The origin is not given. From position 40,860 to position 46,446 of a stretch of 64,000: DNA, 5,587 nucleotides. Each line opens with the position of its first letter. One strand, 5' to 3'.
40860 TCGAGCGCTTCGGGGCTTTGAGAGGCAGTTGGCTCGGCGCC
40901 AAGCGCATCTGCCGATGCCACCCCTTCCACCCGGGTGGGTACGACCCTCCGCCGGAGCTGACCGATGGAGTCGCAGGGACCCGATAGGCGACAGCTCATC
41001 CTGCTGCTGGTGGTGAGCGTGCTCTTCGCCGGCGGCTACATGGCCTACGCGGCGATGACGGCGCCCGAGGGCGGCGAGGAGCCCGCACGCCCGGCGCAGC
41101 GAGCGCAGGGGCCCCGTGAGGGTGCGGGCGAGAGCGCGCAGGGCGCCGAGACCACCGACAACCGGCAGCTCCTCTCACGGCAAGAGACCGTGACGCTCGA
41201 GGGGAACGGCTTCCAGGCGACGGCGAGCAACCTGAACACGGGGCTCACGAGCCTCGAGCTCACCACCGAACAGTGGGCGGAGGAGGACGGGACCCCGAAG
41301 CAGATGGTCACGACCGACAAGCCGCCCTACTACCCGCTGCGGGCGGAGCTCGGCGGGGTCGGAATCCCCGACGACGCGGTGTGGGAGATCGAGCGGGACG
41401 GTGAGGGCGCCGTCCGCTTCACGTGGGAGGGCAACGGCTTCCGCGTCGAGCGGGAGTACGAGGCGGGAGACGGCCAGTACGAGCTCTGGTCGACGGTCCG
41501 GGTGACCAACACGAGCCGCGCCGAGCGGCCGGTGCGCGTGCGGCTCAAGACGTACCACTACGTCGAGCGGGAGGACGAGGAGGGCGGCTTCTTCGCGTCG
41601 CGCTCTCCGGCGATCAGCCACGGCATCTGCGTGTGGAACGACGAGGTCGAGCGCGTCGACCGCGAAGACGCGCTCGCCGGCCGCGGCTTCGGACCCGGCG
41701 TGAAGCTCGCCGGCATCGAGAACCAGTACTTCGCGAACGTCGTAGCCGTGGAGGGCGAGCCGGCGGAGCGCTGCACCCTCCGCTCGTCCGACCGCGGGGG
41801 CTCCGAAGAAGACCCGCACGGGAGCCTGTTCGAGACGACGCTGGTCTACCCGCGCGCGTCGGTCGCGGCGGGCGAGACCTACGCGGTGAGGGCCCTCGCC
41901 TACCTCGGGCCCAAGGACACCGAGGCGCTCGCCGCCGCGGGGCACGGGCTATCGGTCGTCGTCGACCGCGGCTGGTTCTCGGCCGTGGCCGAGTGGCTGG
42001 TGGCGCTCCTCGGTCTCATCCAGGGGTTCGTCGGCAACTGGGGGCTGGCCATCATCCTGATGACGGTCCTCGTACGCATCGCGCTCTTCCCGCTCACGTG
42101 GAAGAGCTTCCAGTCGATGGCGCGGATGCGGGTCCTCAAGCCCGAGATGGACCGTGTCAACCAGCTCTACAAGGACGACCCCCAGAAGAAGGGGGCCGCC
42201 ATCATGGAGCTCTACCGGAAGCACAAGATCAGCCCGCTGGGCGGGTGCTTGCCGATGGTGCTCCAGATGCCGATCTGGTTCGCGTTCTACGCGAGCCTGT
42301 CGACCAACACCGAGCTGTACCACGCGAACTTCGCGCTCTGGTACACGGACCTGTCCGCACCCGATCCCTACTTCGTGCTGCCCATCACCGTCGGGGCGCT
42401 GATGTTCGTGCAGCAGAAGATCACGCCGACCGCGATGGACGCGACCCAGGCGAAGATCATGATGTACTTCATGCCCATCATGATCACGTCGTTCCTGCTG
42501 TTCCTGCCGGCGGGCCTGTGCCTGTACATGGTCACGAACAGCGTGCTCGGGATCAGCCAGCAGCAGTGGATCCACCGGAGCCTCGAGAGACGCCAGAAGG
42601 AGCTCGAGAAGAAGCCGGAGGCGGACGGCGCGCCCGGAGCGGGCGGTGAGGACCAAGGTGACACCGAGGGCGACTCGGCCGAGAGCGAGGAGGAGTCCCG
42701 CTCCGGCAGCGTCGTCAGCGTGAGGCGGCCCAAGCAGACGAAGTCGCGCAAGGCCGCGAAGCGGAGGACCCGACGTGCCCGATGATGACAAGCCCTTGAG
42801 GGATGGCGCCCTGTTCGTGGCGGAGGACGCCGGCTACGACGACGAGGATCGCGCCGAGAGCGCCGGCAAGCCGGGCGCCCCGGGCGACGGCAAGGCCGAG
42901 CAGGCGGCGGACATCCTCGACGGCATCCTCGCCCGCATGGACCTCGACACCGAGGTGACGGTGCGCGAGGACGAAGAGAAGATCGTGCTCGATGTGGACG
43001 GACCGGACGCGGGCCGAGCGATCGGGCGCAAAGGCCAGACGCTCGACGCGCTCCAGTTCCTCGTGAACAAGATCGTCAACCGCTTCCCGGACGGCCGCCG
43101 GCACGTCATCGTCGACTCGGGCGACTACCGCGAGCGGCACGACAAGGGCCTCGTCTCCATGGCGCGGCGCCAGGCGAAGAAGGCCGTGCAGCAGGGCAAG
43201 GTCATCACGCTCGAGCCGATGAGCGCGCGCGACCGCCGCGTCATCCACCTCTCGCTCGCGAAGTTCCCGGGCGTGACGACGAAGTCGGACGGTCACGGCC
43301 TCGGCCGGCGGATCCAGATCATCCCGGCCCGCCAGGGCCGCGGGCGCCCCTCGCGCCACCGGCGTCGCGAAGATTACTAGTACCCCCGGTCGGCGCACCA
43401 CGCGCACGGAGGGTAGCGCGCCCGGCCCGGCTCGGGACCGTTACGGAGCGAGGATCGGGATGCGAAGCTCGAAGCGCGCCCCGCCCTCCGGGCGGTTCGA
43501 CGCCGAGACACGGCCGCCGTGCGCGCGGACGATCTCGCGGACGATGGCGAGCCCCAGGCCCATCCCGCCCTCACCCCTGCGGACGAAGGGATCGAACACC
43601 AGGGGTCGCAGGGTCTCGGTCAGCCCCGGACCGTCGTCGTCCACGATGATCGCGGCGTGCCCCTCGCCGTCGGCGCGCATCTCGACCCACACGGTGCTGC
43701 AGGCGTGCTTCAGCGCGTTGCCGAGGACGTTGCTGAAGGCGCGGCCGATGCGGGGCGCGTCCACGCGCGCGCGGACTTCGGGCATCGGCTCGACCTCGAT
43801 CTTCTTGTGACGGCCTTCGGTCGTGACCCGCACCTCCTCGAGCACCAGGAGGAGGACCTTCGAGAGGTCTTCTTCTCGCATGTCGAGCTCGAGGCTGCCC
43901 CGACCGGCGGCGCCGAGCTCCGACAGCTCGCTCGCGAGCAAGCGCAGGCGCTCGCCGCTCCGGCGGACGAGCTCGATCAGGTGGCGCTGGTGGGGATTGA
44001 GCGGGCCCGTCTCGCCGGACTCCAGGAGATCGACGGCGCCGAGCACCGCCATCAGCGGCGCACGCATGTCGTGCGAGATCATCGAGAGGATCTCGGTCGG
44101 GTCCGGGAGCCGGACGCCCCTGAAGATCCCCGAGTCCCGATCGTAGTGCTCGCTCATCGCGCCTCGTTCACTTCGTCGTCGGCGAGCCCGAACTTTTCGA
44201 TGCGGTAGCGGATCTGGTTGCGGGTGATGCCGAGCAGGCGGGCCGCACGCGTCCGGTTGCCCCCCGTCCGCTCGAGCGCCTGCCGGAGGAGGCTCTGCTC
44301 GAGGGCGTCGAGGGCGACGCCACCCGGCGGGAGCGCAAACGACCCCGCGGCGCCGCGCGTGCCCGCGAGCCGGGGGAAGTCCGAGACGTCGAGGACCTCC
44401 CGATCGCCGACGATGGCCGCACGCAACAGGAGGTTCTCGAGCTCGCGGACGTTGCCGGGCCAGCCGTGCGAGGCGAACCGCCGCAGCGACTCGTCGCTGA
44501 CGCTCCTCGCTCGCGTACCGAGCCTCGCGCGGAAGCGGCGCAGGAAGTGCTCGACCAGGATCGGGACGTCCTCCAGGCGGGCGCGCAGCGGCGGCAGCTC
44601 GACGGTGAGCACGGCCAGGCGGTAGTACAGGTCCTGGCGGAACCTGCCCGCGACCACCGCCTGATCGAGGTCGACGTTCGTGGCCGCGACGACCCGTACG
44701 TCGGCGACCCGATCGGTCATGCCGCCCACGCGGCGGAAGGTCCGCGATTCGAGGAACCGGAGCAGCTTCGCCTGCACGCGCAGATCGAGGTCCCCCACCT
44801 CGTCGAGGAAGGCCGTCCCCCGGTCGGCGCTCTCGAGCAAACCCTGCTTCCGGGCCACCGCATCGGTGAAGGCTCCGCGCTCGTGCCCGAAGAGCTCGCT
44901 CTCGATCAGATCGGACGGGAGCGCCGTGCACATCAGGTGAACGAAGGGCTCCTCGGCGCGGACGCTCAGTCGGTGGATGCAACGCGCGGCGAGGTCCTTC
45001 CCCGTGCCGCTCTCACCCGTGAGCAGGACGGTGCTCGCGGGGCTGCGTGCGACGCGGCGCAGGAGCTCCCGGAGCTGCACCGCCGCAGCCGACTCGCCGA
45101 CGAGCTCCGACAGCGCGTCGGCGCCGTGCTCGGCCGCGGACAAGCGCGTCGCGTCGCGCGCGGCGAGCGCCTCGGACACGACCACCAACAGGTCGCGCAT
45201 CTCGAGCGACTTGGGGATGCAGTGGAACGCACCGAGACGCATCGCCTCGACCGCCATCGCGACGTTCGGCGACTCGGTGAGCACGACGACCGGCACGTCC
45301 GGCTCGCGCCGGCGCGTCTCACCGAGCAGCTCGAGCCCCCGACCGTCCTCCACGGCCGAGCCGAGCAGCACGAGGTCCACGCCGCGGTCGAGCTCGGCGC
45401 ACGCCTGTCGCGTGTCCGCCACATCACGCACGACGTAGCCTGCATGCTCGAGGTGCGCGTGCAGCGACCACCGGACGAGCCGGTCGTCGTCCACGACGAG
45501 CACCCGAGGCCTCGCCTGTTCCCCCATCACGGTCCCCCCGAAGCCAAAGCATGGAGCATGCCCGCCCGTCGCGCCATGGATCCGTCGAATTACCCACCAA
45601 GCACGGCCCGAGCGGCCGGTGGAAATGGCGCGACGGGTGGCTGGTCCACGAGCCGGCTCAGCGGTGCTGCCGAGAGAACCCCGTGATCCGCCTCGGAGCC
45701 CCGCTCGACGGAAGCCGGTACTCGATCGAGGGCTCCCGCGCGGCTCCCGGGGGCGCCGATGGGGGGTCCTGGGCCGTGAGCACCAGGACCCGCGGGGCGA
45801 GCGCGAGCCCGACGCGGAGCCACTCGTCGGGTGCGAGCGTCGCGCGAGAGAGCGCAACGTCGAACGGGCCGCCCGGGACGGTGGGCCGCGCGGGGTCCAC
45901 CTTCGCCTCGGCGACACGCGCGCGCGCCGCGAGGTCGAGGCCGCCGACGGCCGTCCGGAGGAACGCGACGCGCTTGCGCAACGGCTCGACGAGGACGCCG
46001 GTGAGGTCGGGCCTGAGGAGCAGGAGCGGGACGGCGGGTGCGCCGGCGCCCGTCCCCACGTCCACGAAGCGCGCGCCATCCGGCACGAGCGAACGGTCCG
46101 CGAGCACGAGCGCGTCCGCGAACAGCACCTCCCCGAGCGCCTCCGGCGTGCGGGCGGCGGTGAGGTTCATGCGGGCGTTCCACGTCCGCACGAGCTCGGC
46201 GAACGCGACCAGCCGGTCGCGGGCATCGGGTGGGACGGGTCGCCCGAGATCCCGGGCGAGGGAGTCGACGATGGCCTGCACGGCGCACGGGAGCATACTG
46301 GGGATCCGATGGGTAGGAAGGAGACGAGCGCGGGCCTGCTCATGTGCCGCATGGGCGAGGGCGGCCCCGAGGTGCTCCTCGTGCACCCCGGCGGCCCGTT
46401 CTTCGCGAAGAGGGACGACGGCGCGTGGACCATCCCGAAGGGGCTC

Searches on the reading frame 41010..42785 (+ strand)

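Call 26: search_protein_families(library=pfam, proteins=[window:41010-42785:+], max_evalue=0.001)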
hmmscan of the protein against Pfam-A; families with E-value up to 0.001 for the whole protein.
window:41010-42785:+ (591 aa): 2 families
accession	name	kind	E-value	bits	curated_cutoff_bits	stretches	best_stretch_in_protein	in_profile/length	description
PF02096.25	60KD_IMP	-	9.6e-57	191.9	35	1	344-523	1-163/163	60Kd inner membrane protein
PF14849.12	YidC_periplas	-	5.1e-19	69.7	24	1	64-332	5-282/283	YidC periplasmic domain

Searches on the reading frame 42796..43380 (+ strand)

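Call 26: search_protein_families(library=pfam, proteins=[window:42796-43380:+], max_evalue=0.001)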
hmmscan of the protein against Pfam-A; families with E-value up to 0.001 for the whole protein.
window:42796-43380:+ (194 aa): 2 families
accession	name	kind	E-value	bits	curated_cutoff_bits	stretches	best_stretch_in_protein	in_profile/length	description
PF13083.13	KH_KhpA-B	-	2.1e-14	53.6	32.1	1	37-99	4-67/73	KhpA/KhpB, KH domain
PF01424.28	R3H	-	1.6e-13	50.9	26.8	1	119-176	3-59/60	R3H domain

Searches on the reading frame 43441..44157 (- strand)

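Call 26: search_protein_families(library=pfam, proteins=[window:43441-44157:-], max_evalue=0.001)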
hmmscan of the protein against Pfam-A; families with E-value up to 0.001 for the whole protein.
window:43441-44157:- (238 aa): 2 families
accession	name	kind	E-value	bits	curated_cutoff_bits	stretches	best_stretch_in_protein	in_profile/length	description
PF02518.31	HATPase_c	-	7.1e-27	94.5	26.4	1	133-235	2-109/111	Histidine kinase-, DNA gyrase B-, and HSP90-like ATPase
PF00512.31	HisKA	-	2.6e-11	43.9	26.9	1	22-82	4-61/66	His Kinase A (phospho-acceptor) domain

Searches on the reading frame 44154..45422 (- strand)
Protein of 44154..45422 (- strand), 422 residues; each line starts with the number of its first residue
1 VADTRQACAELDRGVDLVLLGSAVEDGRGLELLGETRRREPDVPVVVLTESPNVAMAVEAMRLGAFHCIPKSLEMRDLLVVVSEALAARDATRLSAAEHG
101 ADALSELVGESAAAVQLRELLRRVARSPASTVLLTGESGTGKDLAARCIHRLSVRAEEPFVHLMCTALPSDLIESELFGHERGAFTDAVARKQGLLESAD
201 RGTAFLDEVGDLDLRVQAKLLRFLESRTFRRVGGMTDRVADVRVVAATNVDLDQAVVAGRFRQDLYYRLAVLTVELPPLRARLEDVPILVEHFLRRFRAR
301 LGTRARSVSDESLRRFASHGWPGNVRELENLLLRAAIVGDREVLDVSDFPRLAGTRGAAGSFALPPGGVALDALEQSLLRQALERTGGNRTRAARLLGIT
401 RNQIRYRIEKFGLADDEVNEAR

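Call 26: search_protein_families(library=pfam, proteins=[window:44154-45422:-], max_evalue=0.001)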
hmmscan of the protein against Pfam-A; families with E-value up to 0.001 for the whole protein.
window:44154-45422:- (422 aa): 8 families
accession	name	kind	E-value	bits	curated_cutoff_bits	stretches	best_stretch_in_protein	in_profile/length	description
PF00158.32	Sigma54_activat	-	3e-63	212.9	20.2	1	107-274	1-167/168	Sigma-54 interaction domain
PF25601.1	AAA_lid_14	-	1.2e-20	73.6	27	1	280-352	1-73/87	AAA+ ATPase lid domain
PF14532.12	Sigma54_activ_2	-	1.5e-19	71.1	25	1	108-279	1-138/138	Sigma-54 interaction domain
PF02954.25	HTH_8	-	3.2e-15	56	22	1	371-411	2-42/42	Bacterial regulatory protein, Fis family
PF00072.30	Response_reg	-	1.5e-10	41.6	30.2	1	3-81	30-109/111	Response regulator receiver domain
PF07728.20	AAA_5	-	2e-07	31.5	22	1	132-250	2-123/139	AAA domain (dynein-related subfamily)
PF13191.12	AAA_16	-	7.3e-05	23.8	32.6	1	111-224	6-124/167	AAA ATPase domain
PF01078.27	Mg_chelatase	-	0.00049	20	20.3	0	192-249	98-157/207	Magnesium chelatase, subunit ChlI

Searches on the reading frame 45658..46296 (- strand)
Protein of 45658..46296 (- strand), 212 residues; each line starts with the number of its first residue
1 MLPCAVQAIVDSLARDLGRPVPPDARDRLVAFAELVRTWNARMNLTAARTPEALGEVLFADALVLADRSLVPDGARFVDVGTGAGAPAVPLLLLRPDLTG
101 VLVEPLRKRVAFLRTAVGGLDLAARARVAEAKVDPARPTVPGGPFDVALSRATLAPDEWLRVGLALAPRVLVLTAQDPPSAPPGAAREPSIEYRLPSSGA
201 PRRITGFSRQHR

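Call 26: search_protein_families(library=pfam, proteins=[window:45658-46296:-], max_evalue=0.001)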
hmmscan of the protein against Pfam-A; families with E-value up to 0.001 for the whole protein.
window:45658-46296:- (212 aa): 1 family
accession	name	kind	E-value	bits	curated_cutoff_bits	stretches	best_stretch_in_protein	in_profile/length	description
PF02527.21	GidB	-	6.3e-23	81.5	27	1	28-155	4-126/184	rRNA small subunit methyltransferase G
